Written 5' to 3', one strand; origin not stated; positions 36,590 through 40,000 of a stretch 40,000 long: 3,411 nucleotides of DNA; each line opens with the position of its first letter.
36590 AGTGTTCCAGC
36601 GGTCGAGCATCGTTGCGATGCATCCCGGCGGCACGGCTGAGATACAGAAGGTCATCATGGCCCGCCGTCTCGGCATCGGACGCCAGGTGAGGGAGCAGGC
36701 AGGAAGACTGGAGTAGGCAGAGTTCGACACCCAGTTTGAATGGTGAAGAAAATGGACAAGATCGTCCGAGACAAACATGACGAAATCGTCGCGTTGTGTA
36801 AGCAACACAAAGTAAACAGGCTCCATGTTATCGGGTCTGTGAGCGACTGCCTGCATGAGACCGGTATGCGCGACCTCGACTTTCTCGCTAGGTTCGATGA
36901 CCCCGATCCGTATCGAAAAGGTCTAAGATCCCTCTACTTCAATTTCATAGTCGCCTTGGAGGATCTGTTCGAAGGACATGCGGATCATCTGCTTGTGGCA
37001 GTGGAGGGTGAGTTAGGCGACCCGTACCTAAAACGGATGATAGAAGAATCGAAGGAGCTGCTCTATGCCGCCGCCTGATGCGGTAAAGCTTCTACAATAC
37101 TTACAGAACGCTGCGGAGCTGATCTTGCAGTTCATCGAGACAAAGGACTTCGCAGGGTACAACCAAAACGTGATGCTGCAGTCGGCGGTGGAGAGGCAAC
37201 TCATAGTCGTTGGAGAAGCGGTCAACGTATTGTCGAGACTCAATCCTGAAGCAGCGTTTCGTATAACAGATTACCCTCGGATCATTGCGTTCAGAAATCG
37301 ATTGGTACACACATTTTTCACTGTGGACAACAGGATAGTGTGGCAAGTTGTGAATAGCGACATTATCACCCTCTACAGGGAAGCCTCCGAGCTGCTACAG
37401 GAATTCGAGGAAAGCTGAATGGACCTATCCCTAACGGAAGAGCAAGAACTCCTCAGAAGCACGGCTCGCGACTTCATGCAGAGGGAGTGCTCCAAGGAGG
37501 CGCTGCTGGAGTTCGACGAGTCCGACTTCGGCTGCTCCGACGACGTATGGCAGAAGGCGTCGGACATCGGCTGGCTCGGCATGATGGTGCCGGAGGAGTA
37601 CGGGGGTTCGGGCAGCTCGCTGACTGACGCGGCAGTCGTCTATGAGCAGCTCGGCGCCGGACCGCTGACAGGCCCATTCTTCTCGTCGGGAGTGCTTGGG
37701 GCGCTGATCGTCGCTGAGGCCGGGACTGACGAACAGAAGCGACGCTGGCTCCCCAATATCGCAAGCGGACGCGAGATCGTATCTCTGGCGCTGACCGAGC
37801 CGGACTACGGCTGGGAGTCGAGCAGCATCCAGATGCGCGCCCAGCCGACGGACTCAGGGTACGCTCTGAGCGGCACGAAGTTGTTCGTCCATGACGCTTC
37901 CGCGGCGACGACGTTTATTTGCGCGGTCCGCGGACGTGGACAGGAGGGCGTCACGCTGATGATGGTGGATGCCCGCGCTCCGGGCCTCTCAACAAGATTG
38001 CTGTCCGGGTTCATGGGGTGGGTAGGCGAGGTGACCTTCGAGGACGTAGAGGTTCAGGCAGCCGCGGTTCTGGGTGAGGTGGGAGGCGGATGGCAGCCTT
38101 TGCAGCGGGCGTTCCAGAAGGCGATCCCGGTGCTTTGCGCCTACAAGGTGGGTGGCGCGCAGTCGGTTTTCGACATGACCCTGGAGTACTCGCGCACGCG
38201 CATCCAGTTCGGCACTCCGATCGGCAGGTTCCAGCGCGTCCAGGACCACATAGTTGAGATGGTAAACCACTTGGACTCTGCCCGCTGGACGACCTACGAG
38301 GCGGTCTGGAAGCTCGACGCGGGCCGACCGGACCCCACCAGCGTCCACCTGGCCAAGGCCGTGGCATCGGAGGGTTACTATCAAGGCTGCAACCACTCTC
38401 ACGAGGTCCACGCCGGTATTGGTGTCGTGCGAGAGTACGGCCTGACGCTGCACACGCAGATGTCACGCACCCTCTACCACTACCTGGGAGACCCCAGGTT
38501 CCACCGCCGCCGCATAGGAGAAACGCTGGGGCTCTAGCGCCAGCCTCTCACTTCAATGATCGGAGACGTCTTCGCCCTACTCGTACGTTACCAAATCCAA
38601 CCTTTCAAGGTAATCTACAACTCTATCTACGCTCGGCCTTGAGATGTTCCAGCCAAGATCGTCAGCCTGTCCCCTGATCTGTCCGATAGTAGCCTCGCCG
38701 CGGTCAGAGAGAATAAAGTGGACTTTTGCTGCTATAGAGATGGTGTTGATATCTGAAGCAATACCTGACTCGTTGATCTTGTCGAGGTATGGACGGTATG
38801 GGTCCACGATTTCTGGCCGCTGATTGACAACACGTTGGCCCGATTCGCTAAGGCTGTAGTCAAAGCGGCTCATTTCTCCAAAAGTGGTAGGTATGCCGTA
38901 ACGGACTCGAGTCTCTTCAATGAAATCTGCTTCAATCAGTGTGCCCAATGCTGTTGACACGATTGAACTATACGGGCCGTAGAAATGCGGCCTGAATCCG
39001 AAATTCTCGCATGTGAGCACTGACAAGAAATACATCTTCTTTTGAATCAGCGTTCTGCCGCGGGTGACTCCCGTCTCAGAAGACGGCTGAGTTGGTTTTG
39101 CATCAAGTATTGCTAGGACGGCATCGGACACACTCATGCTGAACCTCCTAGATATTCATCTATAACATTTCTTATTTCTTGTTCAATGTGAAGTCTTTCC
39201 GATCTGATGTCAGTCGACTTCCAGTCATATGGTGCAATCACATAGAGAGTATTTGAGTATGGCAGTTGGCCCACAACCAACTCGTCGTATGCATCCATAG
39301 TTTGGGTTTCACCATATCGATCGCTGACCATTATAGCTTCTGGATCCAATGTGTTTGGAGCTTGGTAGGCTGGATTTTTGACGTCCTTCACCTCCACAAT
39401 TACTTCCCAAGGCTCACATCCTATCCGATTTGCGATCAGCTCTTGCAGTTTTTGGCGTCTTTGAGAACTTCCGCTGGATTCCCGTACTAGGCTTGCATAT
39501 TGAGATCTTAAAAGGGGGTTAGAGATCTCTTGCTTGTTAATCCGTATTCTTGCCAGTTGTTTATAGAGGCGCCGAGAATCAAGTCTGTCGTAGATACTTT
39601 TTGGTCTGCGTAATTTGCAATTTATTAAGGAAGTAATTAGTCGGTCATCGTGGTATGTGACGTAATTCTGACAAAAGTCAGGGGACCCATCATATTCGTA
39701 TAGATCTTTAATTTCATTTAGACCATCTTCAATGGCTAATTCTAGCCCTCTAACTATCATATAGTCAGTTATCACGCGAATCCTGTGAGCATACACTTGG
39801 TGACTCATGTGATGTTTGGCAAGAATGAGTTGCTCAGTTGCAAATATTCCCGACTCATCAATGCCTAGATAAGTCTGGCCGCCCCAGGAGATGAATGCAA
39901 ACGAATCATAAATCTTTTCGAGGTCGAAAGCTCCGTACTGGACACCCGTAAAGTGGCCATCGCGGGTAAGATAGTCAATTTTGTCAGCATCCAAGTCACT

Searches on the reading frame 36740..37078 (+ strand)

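Call 101: search_protein_families(library=pfam, proteins=[window:36740-37078:+], max_evalue=0.001)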
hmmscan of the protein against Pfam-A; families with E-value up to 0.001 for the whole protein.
window:36740-37078:+ (112 aa): 0 families

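Call 102: search_protein_families(library=padloc, proteins=[window:36740-37078:+], max_evalue=0.001)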
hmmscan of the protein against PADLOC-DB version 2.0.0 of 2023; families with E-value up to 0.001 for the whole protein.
window:36740-37078:+ (112 aa): 4 families
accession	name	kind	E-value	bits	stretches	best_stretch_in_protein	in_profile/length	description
PDLC04905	PDC-S09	-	4.5e-15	53.8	1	5-111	1-101/101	-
PDLC04902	PDC-S09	-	4.5e-07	28.1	1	5-107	1-94/97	-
PDLC04904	PDC-S09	-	2.1e-06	25.9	1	1-78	1-72/104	-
PDLC04906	PDC-S09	-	4.5e-05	21.8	1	5-104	4-94/98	-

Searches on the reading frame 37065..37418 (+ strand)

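Call 101: search_protein_families(library=pfam, proteins=[window:37065-37418:+], max_evalue=0.001)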
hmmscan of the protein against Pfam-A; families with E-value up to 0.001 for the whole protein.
window:37065-37418:+ (117 aa): 1 family
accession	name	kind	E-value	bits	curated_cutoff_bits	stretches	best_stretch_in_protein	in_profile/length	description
PF01934.22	HepT-like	-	5.4e-17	62.1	23.5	1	14-108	2-118/120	Ribonuclease HepT-like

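Call 102: search_protein_families(library=padloc, proteins=[window:37065-37418:+], max_evalue=0.001)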
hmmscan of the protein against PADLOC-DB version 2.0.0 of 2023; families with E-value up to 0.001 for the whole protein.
window:37065-37418:+ (117 aa): 0 families

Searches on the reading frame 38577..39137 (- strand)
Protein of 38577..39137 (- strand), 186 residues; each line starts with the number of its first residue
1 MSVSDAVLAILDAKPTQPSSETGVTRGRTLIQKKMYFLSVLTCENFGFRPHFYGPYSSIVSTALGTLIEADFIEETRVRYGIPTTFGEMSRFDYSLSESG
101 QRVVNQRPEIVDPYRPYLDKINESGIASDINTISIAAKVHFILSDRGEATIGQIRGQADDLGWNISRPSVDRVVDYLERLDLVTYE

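Call 101: search_protein_families(library=pfam, proteins=[window:38577-39137:-], max_evalue=0.001)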
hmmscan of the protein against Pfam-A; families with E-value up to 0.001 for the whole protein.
window:38577-39137:- (186 aa): 0 families

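Call 102: search_protein_families(library=padloc, proteins=[window:38577-39137:-], max_evalue=0.001)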
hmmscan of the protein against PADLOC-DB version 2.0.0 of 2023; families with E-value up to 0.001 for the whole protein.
window:38577-39137:- (186 aa): 1 family
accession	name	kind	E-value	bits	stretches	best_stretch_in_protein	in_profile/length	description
PDLC02990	DarG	-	5.4e-05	20.8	1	27-147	181-292/329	-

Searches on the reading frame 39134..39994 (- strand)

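Call 101: search_protein_families(library=pfam, proteins=[window:39134-39994:-], max_evalue=0.001)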
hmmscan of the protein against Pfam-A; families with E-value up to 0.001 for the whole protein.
window:39134-39994:- (286 aa): 1 family
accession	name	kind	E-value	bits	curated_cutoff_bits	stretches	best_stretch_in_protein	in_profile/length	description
PF19276.4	HD_assoc_2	-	7.2e-15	55.5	23.1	1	42-207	16-154/222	HD associated region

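Call 102: search_protein_families(library=padloc, proteins=[window:39134-39994:-], max_evalue=0.001)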
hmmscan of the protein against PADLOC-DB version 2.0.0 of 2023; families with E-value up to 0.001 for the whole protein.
window:39134-39994:- (286 aa): 0 families
